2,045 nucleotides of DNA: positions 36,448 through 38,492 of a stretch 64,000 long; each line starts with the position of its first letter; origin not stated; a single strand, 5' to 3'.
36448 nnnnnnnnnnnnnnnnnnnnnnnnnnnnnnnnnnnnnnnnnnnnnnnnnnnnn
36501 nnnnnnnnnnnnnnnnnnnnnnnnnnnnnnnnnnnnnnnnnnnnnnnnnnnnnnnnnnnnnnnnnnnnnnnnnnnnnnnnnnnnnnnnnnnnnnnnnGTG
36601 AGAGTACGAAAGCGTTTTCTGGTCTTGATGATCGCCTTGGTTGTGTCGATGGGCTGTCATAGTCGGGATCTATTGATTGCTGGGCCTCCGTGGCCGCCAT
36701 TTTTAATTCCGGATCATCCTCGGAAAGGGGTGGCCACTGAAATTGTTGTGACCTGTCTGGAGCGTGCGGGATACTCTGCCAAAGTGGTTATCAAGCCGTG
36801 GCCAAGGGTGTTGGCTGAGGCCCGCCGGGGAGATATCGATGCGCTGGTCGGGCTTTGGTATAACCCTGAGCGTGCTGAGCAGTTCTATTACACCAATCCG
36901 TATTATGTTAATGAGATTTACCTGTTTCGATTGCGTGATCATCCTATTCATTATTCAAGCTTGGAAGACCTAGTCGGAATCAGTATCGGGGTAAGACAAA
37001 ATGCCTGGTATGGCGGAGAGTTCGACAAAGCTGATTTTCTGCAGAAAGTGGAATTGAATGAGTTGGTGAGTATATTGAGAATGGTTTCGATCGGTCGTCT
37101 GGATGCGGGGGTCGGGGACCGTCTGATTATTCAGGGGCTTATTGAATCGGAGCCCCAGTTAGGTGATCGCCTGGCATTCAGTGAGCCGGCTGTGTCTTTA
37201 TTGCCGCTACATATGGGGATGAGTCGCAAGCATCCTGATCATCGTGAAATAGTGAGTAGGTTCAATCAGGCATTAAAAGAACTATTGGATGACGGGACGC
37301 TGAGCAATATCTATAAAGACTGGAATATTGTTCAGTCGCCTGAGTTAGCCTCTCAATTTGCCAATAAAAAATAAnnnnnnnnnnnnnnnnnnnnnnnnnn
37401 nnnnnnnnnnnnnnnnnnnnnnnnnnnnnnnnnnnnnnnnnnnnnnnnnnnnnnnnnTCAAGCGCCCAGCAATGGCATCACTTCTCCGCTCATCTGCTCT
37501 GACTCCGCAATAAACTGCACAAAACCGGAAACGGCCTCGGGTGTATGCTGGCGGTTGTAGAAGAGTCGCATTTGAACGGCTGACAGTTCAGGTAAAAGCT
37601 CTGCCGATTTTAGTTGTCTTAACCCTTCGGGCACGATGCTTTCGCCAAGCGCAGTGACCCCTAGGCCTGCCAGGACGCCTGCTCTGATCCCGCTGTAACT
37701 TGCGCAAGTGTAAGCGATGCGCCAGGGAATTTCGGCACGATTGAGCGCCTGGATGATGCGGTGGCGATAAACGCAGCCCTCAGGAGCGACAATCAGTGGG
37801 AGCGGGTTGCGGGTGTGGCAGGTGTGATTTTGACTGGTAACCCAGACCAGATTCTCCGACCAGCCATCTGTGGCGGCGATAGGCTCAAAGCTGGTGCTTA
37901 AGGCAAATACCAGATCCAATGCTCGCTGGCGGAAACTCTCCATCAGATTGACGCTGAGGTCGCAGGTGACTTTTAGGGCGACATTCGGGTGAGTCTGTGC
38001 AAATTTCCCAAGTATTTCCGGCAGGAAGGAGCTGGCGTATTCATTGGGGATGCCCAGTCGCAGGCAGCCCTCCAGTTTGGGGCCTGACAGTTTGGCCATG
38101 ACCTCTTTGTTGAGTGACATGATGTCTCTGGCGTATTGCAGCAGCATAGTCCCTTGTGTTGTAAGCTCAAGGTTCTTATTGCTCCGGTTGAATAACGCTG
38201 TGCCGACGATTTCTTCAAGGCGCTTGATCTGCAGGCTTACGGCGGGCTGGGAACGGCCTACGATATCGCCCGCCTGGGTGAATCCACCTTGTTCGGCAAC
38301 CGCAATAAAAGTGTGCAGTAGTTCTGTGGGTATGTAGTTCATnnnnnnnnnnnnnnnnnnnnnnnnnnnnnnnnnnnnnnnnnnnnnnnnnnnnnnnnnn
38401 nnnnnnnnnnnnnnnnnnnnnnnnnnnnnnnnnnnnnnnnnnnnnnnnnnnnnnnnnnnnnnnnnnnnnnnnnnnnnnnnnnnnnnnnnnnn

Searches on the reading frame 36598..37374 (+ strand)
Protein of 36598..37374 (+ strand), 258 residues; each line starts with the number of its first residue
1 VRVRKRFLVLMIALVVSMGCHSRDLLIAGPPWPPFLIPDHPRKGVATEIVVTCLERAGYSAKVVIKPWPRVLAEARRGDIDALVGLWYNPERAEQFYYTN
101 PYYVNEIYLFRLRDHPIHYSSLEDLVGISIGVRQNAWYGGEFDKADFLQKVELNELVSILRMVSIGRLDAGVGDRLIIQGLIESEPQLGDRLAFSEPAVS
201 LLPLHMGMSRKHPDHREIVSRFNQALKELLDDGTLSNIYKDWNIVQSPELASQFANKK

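Call 26: search_protein_families(library=pfam, proteins=[window:36598-37374:+], max_evalue=0.00001)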
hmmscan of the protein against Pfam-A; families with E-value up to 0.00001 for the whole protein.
window:36598-37374:+ (258 aa): 1 family
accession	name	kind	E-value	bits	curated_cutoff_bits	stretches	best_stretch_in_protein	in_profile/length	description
PF00497.25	SBP_bac_3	-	1.4e-15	57.6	26.4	1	31-242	8-129/132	Bacterial extracellular solute-binding proteins, family 3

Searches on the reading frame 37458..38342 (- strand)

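Call 27: search_protein_families(library=pfam, proteins=[window:37458-38342:-], max_evalue=0.00001)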
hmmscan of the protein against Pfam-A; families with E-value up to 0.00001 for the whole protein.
window:37458-38342:- (294 aa): 2 families
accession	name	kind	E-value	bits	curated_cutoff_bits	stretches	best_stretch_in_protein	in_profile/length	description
PF03466.25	LysR_substrate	-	1.4e-31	110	28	1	91-280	5-206/209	LysR substrate binding domain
PF00126.33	HTH_1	-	2e-19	69.7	26.6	1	7-64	2-59/60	Bacterial regulatory helix-turn-helix protein, lysR family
